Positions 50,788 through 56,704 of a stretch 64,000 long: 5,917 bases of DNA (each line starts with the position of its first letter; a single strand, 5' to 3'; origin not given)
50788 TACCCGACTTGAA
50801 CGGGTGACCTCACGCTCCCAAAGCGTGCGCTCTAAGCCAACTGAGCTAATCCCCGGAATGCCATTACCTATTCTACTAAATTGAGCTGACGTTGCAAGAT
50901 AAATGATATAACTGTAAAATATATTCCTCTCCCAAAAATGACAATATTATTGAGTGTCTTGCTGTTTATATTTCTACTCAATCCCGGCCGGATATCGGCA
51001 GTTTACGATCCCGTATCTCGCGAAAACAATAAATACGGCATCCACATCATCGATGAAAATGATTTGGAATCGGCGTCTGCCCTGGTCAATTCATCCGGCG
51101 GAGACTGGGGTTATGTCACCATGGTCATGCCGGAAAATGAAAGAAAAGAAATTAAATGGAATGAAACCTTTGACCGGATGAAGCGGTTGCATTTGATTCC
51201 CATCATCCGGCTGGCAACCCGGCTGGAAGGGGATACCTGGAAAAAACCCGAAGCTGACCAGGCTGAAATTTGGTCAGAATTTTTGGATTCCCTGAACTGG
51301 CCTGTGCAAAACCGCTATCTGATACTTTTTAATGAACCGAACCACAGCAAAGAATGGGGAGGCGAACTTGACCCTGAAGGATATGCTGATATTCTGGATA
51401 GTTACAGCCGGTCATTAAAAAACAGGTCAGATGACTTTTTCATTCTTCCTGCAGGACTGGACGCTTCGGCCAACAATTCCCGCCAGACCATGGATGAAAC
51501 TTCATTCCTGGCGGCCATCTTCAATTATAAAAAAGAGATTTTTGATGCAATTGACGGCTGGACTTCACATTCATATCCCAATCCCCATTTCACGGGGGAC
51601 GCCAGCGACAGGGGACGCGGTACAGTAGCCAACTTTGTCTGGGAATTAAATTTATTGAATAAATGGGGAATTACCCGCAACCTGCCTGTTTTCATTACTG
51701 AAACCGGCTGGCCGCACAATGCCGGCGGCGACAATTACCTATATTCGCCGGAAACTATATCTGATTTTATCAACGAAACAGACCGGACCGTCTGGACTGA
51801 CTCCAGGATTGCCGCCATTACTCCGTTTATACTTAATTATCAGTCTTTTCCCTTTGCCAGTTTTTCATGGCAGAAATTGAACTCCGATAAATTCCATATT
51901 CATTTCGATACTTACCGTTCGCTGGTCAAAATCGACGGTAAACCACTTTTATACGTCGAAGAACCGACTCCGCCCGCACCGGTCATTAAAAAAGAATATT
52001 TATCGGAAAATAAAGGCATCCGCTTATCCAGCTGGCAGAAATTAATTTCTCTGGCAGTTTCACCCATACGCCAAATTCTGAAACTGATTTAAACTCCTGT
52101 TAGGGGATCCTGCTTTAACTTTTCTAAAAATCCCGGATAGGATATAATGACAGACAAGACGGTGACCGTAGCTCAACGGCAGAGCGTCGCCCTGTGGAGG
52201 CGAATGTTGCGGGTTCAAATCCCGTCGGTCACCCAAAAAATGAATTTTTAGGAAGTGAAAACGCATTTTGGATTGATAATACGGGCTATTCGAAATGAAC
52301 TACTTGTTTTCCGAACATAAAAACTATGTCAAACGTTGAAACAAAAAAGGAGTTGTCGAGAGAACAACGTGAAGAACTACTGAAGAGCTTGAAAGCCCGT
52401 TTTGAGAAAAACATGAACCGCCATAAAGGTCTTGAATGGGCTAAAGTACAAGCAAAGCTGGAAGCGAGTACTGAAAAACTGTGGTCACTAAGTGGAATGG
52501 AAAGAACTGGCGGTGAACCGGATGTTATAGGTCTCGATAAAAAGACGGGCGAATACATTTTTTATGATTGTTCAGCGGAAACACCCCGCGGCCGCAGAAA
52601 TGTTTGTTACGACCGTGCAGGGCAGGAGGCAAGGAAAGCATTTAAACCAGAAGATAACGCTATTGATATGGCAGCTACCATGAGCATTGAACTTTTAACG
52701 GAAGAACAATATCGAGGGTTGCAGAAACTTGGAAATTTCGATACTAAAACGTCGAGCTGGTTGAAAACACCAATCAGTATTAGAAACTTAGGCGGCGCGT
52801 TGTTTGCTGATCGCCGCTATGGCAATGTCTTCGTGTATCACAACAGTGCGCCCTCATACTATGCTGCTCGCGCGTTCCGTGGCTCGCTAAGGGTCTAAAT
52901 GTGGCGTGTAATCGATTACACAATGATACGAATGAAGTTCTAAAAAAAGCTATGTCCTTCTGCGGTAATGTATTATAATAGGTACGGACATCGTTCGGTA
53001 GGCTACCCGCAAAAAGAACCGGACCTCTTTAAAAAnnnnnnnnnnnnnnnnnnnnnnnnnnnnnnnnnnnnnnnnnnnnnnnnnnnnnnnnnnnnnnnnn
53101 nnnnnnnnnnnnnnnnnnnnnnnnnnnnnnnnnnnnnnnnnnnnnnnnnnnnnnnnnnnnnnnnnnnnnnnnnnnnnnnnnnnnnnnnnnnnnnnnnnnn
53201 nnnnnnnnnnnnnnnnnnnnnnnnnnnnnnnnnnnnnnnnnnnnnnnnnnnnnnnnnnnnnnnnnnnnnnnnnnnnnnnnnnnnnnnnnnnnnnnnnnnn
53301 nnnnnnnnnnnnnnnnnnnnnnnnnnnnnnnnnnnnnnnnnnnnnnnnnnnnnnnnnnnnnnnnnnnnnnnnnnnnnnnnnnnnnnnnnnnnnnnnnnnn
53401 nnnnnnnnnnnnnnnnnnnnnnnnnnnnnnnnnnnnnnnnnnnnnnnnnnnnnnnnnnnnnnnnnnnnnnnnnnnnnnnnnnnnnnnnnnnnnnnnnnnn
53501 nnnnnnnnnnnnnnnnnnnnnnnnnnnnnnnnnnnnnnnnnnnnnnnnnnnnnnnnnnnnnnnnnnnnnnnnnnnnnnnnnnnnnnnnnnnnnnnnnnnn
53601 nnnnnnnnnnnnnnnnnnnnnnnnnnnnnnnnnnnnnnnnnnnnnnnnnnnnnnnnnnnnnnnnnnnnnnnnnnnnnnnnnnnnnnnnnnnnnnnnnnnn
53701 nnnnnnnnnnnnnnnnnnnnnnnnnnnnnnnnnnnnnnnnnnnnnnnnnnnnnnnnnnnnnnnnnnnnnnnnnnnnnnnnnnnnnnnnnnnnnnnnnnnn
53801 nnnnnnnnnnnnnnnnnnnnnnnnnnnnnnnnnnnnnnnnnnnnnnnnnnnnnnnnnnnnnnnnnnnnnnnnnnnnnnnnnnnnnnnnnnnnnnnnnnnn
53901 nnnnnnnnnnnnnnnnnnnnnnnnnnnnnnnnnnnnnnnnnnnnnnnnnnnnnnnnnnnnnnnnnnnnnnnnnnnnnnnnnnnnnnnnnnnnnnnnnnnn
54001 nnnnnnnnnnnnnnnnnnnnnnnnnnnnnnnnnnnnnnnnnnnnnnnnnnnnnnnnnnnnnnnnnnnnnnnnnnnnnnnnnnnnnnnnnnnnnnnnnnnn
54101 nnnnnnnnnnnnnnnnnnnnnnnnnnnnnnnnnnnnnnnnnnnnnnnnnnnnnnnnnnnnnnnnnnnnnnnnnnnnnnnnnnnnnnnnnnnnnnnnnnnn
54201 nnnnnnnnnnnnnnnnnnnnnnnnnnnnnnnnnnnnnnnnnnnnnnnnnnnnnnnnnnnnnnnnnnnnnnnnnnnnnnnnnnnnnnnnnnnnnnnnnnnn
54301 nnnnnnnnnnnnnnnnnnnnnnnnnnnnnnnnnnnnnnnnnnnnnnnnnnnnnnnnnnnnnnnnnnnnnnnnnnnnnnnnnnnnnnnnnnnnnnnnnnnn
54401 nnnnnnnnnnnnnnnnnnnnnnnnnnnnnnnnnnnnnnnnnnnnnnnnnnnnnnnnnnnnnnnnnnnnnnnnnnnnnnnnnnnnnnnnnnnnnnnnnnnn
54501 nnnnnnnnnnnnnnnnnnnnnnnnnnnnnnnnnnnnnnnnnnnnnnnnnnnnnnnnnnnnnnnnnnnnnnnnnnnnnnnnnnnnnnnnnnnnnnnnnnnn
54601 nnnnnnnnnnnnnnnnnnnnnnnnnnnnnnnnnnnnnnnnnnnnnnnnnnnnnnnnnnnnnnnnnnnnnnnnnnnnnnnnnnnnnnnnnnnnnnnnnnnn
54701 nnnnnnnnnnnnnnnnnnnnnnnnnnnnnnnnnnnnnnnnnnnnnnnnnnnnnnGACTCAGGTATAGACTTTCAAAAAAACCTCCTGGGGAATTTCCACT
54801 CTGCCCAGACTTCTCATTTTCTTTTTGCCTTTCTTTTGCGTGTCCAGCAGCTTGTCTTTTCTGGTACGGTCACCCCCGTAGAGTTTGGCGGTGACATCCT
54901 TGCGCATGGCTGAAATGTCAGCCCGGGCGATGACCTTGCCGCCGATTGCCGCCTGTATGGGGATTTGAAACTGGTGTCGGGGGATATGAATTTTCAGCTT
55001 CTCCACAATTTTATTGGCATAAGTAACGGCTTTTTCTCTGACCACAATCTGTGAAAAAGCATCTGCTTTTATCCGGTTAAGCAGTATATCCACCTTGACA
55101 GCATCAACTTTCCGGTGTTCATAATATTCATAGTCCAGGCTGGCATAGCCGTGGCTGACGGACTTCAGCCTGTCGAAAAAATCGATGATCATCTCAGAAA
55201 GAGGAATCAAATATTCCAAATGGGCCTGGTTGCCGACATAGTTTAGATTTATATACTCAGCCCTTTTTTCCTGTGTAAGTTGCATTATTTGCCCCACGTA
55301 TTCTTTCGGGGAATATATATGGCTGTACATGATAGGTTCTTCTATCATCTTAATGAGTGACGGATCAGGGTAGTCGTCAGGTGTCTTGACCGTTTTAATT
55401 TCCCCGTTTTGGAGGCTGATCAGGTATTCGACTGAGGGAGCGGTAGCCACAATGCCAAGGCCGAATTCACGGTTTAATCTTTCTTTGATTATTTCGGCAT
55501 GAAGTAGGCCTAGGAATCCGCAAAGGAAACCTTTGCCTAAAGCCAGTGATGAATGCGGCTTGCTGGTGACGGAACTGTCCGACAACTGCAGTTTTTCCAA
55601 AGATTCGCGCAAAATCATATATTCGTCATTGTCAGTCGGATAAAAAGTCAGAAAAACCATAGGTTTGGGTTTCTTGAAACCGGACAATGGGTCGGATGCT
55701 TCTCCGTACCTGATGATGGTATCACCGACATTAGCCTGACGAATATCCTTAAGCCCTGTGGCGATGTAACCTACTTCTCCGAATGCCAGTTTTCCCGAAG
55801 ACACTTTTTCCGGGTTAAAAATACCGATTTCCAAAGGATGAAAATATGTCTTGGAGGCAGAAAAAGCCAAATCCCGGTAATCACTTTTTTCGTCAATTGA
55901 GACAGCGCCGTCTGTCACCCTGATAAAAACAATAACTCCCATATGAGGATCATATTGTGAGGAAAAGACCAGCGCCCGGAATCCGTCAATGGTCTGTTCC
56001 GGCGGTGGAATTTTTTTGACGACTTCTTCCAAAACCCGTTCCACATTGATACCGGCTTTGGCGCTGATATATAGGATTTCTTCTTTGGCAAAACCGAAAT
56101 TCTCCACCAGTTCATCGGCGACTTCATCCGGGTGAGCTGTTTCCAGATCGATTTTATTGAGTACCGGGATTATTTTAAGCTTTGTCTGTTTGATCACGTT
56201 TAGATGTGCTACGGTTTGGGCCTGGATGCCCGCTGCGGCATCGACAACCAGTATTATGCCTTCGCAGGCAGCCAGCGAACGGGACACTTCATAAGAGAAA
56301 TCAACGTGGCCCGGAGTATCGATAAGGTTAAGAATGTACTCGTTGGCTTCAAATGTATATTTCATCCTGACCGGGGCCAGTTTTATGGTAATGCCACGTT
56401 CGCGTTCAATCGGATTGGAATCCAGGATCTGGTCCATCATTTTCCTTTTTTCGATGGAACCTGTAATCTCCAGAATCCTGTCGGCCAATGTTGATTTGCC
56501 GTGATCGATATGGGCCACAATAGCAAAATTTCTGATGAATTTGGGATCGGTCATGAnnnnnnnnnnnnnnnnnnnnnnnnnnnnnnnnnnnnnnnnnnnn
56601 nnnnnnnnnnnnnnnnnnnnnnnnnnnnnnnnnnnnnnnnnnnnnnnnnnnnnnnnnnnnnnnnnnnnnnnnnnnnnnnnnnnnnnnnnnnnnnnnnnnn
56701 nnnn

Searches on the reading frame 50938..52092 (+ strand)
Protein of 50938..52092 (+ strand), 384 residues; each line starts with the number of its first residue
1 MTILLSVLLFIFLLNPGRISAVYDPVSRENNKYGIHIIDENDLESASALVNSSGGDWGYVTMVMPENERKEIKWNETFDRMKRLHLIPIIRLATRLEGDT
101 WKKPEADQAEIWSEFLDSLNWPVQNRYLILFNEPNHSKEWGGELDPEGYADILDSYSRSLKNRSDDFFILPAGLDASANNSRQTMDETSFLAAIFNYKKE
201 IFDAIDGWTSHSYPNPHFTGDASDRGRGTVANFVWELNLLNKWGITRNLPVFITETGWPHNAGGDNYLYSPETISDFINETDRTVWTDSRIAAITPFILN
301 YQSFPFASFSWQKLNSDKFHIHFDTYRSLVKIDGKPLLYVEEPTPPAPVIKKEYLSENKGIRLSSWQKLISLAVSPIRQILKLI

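Call 63: search_protein_families(library=pfam, proteins=[window:50938-52092:+], max_evalue=0.001)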
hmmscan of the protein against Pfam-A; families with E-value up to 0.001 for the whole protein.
window:50938-52092:+ (384 aa): 2 families
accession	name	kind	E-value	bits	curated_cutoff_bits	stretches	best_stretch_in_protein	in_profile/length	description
PF00150.24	Cellulase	-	0.00058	19.9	23.5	0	207-269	189-247/272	Cellulase (glycosyl hydrolase family 5)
PF11790.14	Glyco_hydro_cc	-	0.00097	19.2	21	0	122-298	63-209/237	Glycosyl hydrolase catalytic core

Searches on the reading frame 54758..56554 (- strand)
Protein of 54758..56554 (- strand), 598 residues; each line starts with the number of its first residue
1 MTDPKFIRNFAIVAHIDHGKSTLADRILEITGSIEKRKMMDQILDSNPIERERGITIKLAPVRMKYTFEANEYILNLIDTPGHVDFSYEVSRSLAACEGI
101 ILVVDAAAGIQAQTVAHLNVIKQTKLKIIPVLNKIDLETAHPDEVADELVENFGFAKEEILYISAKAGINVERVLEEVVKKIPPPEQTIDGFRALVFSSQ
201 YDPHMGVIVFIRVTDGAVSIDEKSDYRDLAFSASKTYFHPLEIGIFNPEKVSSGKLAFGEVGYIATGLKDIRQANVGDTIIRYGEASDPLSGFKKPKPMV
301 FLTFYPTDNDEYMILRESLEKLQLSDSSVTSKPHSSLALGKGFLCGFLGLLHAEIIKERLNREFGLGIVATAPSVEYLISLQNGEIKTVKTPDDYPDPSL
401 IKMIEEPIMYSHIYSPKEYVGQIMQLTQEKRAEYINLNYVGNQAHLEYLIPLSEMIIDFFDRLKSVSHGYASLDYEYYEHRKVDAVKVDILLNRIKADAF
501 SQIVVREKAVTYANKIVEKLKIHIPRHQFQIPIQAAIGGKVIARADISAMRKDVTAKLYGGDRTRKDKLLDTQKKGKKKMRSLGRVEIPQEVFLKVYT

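Call 63: search_protein_families(library=pfam, proteins=[window:54758-56554:-], max_evalue=0.001)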
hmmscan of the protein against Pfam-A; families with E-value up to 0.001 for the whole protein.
window:54758-56554:- (598 aa): 6 families
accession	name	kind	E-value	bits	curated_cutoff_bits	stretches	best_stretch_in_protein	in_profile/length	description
PF00009.33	GTP_EFTU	-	3.1e-55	187.1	26.5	1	7-184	3-188/188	Elongation factor Tu GTP binding domain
PF06421.17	LepA_C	-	2.1e-41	140.8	29.7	1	493-596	2-105/107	GTP-binding protein LepA C-terminus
PF00679.30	EFG_C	-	3.1e-19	69.2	27.9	1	404-489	2-87/89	Elongation factor G C-terminus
PF00071.28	Ras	-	1.1e-06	28.7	21.6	1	53-182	28-160/162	Ras family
PF01926.29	MMR_HSR1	-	3.2e-05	24.5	21.9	1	11-134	3-113/113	50S ribosome-binding GTPase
PF14492.12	EFG_III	-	0.00061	20.2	27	0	296-368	2-71/75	Elongation Factor G, domain III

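Call 71: find_related_loci(query=window:54758-56554:-, collection=genome_contigs, flank=1000)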
Query window:54758-56554:- (598 aa) in genome_contigs; peptide patterns used: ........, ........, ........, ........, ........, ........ (x = any residue, [..] = any of these).
599 stretches matched a pattern (row limit reached: there are more); 580 encode a relative of the query (tblastn E <= 1e-3); the best 80 are kept; 80 distinct loci.
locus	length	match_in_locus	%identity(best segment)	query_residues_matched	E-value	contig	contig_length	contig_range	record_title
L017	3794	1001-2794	83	1-598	0e+0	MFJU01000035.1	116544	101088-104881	MAG: Candidatus Gottesmanbacteria bacterium RIFCSPLOWO2_01_FULL_42_22 rifcsplowo2_01_scaffold_498, whole genome shotgun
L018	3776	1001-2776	51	5-596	0e+0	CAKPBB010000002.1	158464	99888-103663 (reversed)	MAG: uncultured Clostridia bacterium isolate REFINED_METABAT215_TOP10_CONTIGS_1500_ASSEMBLY_K77_MERGED__Hadza_MoBio_hadz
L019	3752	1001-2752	53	7-596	0e+0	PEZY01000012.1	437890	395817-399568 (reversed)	MAG: Candidatus Buchananbacteria bacterium CG10_big_fil_rev_8_21_14_0_10_33_19 CG10_8_21_14_0.10_scaffold_3_c, whole gen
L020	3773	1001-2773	53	7-596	0e+0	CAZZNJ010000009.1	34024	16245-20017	MAG TPA_asm: uncultured Pseudomonadales bacterium isolate SRP170004_co1_572 genome assembly, contig: NODE_1763_length_34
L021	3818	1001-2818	52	7-596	0e+0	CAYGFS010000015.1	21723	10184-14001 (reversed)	MAG TPA_asm: uncultured Pseudomonadales bacterium isolate ERP113451_co1_9 genome assembly, contig: NODE_2756_length_2172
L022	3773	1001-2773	52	7-596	0e+0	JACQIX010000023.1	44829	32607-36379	MAG: Candidatus Daviesbacteria bacterium isolate NC_groundwater_1136_Ag_S-0.1um_38_183 S_p1_S3_coassembly_k141_1144308,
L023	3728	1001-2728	53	7-593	0e+0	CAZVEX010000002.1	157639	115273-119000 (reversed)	MAG TPA_asm: uncultured Gammaproteobacteria bacterium isolate binchicken_co38_210 genome assembly, contig: NODE_248_leng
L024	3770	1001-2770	53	7-596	0e+0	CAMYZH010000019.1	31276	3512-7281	MAG TPA_asm: uncultured Clostridium sp. isolate SRR10912537_bin.20_metaWRAP_v1.3_MAG genome assembly, contig: ERZ1421001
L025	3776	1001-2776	52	7-596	0e+0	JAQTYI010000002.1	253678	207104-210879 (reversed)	MAG: Candidatus Portnoybacteria bacterium isolate STC_33 NODE_84_length_253678_cov_5.982272_Sandtown_C, whole genome sho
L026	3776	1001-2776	49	5-596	0e+0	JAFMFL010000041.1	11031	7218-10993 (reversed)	MAG: Flavobacteriaceae bacterium isolate CPBay_Sum15L08_24 NODE_2308_length_11031_cov_5.654701, whole genome shotgun seq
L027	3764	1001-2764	50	7-596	0e+0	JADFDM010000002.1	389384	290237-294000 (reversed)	MAG: Sphingobacteriales bacterium isolate QR_Bin.20 NODE_2_length_389384_cov_24.097, whole genome shotgun sequence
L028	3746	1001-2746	51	7-594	0e+0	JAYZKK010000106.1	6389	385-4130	MAG: Actinomycetota bacterium isolate XB_MAG281 DB_MAG281_0106, whole genome shotgun sequence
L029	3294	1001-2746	50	7-594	0e+0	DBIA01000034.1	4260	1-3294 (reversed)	MAG TPA_asm: Candidatus Microthrix sp. UBA814 UBA814_contig_75897, whole genome shotgun sequence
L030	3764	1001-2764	51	1-596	0e+0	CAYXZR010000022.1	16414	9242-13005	MAG TPA_asm: uncultured Gammaproteobacteria bacterium isolate SRP334346_co1_99 genome assembly, contig: NODE_2977_length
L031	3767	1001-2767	51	1-596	0e+0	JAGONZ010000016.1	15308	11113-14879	MAG: Candidatus Buchananbacteria bacterium isolate Gw_Eff_bin_20 Gw_Eff_8744_length_15308_cov_5.997694, whole genome sho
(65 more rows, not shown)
